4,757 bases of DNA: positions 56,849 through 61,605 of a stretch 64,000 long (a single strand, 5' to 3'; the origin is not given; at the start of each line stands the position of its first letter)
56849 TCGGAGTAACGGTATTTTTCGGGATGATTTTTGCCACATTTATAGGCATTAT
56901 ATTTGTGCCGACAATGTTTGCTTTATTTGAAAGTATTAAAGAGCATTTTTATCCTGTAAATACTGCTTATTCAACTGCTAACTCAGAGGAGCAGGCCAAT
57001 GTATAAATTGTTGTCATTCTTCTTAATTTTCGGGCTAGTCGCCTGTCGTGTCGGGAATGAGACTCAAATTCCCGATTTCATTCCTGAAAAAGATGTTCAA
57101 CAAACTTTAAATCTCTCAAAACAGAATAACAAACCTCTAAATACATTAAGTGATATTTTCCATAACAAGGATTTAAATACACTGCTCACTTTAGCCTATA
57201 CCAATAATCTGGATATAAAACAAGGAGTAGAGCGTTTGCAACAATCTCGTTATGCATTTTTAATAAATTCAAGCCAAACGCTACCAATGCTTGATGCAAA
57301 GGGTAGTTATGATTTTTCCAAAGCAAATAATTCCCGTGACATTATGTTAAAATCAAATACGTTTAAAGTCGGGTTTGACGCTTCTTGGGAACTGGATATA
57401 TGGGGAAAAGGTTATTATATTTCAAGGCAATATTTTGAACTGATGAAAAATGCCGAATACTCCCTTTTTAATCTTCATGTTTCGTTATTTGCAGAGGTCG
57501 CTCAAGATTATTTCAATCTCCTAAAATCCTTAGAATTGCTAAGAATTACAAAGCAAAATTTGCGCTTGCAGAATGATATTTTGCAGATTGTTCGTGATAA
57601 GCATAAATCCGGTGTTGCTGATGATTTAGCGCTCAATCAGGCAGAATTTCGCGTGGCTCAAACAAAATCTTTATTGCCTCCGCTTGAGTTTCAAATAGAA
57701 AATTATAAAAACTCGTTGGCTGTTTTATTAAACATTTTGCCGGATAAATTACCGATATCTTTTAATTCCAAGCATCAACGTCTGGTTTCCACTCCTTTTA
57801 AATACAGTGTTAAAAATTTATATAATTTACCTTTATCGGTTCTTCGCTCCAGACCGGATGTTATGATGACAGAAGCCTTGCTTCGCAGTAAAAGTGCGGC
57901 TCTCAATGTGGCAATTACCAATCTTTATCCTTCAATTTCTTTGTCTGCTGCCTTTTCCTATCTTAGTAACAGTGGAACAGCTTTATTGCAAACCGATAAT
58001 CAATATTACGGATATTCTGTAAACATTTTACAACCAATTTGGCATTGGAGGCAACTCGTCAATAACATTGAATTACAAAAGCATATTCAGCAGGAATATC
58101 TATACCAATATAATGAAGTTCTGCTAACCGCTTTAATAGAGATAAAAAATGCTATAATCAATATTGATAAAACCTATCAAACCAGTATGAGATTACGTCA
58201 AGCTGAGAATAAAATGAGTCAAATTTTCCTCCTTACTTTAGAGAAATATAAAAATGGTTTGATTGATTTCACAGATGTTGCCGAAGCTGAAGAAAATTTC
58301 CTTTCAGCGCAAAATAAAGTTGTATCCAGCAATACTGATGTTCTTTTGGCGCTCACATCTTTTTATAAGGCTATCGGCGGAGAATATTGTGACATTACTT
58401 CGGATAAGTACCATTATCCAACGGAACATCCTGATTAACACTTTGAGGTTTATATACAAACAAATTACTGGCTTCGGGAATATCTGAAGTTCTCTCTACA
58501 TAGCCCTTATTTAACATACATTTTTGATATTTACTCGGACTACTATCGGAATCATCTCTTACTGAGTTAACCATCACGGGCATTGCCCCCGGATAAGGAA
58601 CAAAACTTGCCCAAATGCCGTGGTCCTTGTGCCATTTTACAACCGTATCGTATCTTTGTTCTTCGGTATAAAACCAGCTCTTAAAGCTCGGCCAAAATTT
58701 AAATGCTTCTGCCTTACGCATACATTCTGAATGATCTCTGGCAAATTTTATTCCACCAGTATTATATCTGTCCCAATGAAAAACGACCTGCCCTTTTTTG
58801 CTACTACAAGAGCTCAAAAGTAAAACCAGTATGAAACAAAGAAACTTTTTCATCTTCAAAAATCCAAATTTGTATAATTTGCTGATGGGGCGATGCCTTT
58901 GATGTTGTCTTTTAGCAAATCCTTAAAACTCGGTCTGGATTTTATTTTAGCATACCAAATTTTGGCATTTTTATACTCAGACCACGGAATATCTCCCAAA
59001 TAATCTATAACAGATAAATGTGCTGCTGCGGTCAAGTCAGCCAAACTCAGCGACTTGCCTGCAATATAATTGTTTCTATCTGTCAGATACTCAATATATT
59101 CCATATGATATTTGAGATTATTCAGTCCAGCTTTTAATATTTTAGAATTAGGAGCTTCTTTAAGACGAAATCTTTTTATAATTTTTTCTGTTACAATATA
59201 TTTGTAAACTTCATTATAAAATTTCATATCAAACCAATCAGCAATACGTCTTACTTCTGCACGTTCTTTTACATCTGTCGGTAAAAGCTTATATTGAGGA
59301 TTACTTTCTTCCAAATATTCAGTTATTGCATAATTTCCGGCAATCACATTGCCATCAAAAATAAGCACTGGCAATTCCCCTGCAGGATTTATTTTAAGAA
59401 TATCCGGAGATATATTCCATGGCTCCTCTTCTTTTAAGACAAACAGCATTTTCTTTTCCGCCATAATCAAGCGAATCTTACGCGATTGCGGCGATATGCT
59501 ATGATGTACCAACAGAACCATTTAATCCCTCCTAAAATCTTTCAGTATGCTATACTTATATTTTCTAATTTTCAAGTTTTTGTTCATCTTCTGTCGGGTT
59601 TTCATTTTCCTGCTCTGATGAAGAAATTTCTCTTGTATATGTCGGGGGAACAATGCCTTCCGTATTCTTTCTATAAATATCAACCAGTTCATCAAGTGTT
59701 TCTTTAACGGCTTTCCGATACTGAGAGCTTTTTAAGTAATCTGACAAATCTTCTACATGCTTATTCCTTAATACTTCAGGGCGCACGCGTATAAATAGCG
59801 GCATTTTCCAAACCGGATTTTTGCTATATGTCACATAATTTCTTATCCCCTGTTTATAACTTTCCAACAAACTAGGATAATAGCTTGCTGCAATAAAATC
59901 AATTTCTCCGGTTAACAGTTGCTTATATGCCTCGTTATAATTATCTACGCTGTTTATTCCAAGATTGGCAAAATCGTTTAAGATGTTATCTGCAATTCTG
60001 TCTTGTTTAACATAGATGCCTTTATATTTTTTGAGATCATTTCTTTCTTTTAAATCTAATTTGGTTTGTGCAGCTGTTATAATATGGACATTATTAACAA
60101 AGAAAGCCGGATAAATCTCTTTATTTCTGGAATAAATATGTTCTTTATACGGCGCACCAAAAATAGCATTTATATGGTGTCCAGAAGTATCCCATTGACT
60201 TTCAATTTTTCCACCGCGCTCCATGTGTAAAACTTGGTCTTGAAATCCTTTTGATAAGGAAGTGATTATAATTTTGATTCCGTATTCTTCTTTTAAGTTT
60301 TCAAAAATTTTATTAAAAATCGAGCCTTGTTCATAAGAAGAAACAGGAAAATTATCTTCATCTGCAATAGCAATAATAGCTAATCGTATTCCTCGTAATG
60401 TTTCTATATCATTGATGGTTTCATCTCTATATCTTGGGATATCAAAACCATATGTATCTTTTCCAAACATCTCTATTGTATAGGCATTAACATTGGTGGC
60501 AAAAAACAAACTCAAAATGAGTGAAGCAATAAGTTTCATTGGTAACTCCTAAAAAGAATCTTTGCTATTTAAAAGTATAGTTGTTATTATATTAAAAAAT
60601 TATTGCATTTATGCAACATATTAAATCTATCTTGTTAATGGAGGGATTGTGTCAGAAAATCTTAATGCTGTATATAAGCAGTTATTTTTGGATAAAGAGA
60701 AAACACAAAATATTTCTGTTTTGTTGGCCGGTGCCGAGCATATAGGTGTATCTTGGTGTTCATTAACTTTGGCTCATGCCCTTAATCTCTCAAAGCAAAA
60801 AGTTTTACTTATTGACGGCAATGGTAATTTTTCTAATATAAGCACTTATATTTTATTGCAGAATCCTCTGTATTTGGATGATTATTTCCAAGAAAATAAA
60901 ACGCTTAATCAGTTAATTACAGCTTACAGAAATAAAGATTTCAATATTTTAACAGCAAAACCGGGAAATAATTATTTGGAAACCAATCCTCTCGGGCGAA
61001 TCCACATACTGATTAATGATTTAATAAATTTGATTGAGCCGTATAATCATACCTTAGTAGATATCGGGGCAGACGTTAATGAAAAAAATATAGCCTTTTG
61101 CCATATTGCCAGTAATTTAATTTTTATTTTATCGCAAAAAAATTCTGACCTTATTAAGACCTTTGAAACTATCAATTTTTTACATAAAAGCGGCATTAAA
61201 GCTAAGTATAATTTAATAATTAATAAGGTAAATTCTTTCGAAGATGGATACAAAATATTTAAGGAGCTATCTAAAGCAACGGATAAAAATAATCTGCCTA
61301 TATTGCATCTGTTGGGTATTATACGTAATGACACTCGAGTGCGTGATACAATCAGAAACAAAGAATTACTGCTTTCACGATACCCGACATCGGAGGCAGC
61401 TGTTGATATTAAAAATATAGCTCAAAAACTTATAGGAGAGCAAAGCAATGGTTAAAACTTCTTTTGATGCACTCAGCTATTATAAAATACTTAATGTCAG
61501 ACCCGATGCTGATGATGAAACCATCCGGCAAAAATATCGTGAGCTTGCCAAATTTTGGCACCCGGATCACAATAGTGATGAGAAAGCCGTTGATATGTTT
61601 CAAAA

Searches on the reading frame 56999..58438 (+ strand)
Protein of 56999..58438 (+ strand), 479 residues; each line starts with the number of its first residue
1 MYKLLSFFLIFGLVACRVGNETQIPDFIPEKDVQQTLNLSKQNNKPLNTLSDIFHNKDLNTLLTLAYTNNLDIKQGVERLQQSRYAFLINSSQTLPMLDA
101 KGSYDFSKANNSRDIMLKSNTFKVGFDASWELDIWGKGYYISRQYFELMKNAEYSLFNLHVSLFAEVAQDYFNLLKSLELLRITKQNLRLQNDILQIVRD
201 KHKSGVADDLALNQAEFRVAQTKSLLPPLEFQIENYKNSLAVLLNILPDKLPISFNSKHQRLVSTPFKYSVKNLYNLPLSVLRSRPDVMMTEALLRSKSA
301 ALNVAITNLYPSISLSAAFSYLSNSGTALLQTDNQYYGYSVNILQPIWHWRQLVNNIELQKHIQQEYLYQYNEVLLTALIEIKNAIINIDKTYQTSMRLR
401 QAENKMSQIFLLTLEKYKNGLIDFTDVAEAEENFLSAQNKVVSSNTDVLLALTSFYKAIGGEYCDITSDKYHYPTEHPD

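Call 12: find_encoding_contigs(protein=window:56999-58438:+, flank=10000, max_places=1)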
Protein window:56999-58438:+ (479 aa): 7 contigs read that carry it; 1 place shown.
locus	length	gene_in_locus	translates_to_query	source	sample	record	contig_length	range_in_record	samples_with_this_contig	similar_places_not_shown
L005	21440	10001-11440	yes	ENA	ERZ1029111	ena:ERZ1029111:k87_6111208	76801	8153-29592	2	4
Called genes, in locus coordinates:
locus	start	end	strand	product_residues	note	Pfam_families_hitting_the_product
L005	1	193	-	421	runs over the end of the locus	-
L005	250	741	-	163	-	-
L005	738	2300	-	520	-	-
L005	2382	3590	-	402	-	-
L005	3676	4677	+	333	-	PF00849:PseudoU_synth_2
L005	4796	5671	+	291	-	PF00140:Sigma70_r1_2 (weak), PF04542:Sigma70_r2, PF04545:Sigma70_r4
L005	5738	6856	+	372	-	PF25917:BSH_RND, PF25973:BSH_CzcB (weak), PF25878:HH_AAEA_pHBA, PF25876:HH_MFP_RND (weak), PF25944:Beta-barrel_RND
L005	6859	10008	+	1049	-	PF00873:ACR_tran, PF03176:MMPL, PF02355:SecD_SecF_C (faint), PF03176:MMPL (weak)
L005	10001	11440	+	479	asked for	PF02321:OEP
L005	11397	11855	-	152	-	-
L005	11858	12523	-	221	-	PF13417:GST_N_3, PF13409:GST_N_2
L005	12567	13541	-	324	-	-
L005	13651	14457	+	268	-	-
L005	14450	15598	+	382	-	PF00226:DnaJ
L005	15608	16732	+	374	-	PF01702:TGT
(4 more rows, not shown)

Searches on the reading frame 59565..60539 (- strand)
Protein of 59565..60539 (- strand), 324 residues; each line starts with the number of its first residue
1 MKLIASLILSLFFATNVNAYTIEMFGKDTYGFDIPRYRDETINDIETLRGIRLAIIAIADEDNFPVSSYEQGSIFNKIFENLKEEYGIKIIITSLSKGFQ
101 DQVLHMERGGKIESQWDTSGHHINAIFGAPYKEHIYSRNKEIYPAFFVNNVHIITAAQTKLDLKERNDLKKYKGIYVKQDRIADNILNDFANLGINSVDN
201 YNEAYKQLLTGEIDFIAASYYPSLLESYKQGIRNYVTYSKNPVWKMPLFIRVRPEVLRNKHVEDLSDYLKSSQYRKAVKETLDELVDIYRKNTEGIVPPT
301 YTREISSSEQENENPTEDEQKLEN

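Call 94: search_protein_families(library=pfam, proteins=[window:59565-60539:-], max_evalue=0.01)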
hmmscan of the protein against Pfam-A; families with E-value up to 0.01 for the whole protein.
window:59565-60539:- (324 aa): 1 family
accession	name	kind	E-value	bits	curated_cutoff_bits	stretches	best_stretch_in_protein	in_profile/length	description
PF04069.17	OpuAC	-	4.3e-05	23.7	21.2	1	197-310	35-107/257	Substrate binding domain of ABC-type glycine betaine transport system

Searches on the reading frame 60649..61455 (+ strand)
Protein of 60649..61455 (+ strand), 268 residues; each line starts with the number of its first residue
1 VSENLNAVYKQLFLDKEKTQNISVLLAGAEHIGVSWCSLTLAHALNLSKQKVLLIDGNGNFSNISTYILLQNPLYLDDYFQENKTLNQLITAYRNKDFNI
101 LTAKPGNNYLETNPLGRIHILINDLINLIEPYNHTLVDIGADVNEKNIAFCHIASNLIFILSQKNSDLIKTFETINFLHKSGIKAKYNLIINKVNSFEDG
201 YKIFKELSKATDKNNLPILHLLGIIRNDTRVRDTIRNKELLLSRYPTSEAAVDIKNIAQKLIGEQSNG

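Call 94: search_protein_families(library=pfam, proteins=[window:60649-61455:+], max_evalue=0.01)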
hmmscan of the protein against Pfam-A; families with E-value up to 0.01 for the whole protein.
window:60649-61455:+ (268 aa): 1 family
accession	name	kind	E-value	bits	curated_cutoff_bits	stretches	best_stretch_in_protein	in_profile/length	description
PF01656.29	CbiA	-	0.0052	17.2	25.4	1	37-237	15-121/125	CobQ/CobB/MinD/ParA nucleotide binding domain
